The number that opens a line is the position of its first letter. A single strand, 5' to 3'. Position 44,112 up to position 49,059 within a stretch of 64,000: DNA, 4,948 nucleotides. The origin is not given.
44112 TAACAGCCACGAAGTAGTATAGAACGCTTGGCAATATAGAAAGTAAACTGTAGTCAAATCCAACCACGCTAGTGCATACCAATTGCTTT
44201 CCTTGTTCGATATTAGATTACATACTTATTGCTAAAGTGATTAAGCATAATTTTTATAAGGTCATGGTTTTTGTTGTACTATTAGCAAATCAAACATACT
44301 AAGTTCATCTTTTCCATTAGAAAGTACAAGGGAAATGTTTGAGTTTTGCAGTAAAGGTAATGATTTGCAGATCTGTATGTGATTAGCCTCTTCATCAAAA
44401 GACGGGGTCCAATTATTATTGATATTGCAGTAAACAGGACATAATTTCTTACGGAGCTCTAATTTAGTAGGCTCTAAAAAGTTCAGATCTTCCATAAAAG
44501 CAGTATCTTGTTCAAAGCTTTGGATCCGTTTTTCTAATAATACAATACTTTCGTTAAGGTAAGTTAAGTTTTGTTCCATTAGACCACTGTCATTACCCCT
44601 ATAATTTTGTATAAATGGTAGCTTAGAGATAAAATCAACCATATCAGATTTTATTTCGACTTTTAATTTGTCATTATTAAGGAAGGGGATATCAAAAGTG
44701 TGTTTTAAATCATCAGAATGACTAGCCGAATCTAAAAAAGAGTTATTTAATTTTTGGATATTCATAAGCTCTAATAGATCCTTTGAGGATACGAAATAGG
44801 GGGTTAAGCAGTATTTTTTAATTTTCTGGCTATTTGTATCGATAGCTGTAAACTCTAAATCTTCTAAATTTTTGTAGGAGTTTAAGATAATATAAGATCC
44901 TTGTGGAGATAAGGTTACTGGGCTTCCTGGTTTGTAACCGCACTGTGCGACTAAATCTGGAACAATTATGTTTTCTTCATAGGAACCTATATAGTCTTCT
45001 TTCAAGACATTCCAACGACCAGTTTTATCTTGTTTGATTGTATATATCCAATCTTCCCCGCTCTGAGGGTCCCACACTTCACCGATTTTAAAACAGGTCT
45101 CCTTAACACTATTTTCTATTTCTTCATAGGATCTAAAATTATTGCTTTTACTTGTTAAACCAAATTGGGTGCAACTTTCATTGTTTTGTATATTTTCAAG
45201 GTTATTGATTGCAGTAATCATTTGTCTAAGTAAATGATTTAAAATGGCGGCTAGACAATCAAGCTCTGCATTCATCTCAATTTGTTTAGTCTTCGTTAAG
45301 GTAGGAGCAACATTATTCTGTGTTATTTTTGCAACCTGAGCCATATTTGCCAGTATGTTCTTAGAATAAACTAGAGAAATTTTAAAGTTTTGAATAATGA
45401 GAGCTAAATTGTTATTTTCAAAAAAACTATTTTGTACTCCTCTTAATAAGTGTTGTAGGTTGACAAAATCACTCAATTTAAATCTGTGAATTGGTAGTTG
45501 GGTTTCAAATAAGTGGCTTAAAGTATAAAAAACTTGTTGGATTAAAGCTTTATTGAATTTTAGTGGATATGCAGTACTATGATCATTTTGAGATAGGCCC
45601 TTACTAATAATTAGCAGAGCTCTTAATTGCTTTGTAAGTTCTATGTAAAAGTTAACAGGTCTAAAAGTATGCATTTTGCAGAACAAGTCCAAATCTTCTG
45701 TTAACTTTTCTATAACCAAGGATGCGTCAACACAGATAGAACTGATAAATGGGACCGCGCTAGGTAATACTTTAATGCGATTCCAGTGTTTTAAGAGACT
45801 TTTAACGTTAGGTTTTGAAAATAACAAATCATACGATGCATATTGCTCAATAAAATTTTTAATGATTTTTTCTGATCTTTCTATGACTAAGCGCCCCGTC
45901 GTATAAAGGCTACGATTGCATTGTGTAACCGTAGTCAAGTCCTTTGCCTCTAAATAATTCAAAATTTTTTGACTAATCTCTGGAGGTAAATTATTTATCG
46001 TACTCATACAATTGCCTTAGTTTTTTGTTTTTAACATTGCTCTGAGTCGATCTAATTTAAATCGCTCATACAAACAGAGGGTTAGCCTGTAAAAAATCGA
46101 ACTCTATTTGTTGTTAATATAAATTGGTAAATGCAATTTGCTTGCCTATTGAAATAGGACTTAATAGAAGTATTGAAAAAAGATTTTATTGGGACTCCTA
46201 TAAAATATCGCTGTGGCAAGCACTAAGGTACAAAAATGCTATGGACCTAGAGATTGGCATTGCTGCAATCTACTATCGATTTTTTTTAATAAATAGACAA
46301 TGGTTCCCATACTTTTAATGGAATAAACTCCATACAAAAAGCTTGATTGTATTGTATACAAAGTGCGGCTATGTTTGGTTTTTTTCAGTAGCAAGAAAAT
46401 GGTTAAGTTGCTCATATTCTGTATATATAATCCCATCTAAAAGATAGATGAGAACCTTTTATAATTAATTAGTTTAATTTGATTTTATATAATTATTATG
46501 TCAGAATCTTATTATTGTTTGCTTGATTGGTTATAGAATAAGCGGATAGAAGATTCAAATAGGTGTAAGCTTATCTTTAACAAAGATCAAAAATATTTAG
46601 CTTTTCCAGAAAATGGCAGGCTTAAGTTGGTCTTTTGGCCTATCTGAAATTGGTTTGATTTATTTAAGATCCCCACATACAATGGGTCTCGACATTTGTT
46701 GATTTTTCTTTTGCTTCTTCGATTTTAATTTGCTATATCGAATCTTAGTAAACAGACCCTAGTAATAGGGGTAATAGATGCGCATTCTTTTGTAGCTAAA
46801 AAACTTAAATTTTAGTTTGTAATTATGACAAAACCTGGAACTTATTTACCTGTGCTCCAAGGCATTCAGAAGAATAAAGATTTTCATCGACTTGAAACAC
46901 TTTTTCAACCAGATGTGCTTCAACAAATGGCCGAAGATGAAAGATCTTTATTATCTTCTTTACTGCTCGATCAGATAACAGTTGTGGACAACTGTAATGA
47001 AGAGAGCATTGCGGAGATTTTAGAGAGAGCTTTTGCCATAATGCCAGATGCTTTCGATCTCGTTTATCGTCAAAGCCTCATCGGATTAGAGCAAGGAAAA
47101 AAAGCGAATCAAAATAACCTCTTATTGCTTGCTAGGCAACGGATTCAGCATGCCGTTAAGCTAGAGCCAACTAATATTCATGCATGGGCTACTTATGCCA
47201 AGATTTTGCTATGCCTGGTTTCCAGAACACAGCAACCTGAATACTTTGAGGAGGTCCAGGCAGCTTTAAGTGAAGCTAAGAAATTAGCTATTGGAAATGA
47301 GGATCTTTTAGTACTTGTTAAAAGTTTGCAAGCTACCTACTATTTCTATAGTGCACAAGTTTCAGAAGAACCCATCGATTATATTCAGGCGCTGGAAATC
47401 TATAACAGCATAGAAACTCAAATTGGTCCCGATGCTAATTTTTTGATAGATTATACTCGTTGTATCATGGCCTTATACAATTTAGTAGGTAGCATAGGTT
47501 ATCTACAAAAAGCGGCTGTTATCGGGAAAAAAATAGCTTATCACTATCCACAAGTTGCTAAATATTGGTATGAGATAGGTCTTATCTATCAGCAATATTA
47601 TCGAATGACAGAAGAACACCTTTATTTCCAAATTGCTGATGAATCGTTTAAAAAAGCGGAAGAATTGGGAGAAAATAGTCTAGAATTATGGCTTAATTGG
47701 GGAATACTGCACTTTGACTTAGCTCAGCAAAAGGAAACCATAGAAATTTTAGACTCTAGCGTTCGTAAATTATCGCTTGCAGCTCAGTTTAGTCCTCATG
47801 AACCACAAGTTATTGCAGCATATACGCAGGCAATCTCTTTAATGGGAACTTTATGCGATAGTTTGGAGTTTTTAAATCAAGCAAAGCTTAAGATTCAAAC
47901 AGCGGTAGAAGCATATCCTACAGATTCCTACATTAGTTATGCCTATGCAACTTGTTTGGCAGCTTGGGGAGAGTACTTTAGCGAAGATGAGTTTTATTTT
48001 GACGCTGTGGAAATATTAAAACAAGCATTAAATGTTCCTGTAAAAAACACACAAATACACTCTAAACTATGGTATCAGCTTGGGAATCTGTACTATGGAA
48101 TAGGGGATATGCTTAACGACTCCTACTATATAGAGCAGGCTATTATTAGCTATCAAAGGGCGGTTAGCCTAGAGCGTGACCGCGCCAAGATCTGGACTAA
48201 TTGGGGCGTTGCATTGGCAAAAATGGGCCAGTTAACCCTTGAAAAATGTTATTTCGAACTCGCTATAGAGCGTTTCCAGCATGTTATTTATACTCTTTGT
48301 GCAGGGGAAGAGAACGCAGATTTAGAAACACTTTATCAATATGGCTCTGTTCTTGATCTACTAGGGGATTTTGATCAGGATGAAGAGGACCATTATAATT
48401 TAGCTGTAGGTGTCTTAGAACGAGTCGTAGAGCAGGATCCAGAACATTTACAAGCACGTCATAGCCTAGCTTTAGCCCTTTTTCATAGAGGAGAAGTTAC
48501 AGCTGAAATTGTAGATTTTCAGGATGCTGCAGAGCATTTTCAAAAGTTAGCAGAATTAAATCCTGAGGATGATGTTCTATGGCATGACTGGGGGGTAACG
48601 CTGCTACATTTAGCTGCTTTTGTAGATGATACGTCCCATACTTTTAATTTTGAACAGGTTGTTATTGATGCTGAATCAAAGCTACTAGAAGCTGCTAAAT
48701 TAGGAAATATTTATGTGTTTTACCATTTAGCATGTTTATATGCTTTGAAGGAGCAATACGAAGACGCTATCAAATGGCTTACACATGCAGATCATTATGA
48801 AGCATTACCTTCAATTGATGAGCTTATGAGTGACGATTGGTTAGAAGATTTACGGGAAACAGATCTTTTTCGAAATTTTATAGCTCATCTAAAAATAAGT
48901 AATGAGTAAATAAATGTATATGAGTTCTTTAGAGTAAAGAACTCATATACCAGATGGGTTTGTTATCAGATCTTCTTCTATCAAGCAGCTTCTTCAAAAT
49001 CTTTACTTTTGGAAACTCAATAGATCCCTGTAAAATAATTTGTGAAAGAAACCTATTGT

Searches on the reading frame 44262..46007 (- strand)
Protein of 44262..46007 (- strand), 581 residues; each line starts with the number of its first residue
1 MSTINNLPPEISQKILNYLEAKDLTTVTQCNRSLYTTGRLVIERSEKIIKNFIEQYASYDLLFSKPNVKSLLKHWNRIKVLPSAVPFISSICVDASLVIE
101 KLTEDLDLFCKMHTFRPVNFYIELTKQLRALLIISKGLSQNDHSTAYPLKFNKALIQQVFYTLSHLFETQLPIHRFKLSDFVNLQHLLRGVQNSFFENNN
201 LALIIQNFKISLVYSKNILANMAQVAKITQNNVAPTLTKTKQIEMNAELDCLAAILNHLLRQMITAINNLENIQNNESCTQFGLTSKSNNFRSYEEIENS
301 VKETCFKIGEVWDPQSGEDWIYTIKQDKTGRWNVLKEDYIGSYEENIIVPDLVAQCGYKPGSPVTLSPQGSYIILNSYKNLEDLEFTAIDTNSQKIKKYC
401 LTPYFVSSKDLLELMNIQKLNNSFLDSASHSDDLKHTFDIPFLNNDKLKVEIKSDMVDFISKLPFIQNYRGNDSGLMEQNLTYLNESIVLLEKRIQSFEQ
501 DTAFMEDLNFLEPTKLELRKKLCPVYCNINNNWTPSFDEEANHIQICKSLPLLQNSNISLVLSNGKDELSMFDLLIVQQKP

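Call 9: search_protein_families(library=pfam, proteins=[window:44262-46007:-])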
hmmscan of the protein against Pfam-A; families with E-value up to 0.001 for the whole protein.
window:44262-46007:- (581 aa): 2 families
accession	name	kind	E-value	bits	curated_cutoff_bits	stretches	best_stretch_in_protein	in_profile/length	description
PF12937.12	F-box-like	-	1.5e-05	25.1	24.3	1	4-35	1-32/47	F-box-like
PF00646.38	F-box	-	7e-05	23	20.5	1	4-36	1-33/43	F-box domain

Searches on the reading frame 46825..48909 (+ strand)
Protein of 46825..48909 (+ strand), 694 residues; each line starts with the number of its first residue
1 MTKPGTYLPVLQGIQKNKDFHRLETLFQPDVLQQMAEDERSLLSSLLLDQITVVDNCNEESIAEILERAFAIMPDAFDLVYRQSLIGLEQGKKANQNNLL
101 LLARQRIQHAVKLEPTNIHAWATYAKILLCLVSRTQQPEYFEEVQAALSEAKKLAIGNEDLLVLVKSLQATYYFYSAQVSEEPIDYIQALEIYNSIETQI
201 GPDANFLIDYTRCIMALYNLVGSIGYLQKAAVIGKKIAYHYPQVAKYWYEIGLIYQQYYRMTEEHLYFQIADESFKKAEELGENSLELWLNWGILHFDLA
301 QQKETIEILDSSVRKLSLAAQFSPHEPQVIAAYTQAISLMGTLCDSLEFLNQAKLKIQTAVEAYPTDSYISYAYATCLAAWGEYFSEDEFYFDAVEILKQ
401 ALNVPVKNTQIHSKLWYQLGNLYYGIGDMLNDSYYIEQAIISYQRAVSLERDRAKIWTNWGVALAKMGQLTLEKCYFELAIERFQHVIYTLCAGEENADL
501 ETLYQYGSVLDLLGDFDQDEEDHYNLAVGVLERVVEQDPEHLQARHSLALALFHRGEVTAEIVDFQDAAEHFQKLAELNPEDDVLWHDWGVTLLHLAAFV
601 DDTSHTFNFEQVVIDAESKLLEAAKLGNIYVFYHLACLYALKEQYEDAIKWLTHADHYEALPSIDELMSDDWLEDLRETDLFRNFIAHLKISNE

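Call 9: search_protein_families(library=pfam, proteins=[window:46825-48909:+])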
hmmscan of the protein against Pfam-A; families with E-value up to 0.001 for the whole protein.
window:46825-48909:+ (694 aa): 10 families
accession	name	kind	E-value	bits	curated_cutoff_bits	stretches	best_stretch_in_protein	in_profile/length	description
PF13431.12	TPR_17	-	1.1e-19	69.4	24.4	0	358-384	3-29/34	Tetratricopeptide repeat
PF23914.1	TPR_CcmH_CycH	-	2e-08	34.6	42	0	519-583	98-155/158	Cytochrome c-type biogenesis protein H TPR domain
PF13414.12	TPR_11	-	4.2e-08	33.2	26.8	1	436-468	10-42/42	TPR repeat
PF14559.12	TPR_19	-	1e-07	32.6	25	0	521-558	4-41/68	Tetratricopeptide repeat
PF13428.12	TPR_14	-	3.2e-07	30.8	23.5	0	564-589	16-41/44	Tetratricopeptide repeat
PF00515.34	TPR_1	-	1.6e-05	25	27.8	0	630-652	2-24/34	Tetratricopeptide repeat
PF13432.12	TPR_16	-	1.8e-05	25.5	32.7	1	523-570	12-58/65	Tetratricopeptide repeat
PF07719.23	TPR_2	-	0.00013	22.2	27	0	564-582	16-34/34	Tetratricopeptide repeat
PF13371.12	TPR_9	-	0.00014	22.2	35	0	521-571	8-58/73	Tetratricopeptide repeat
PF13181.12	TPR_8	-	0.00018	21.8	25.7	0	631-655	3-27/34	Tetratricopeptide repeat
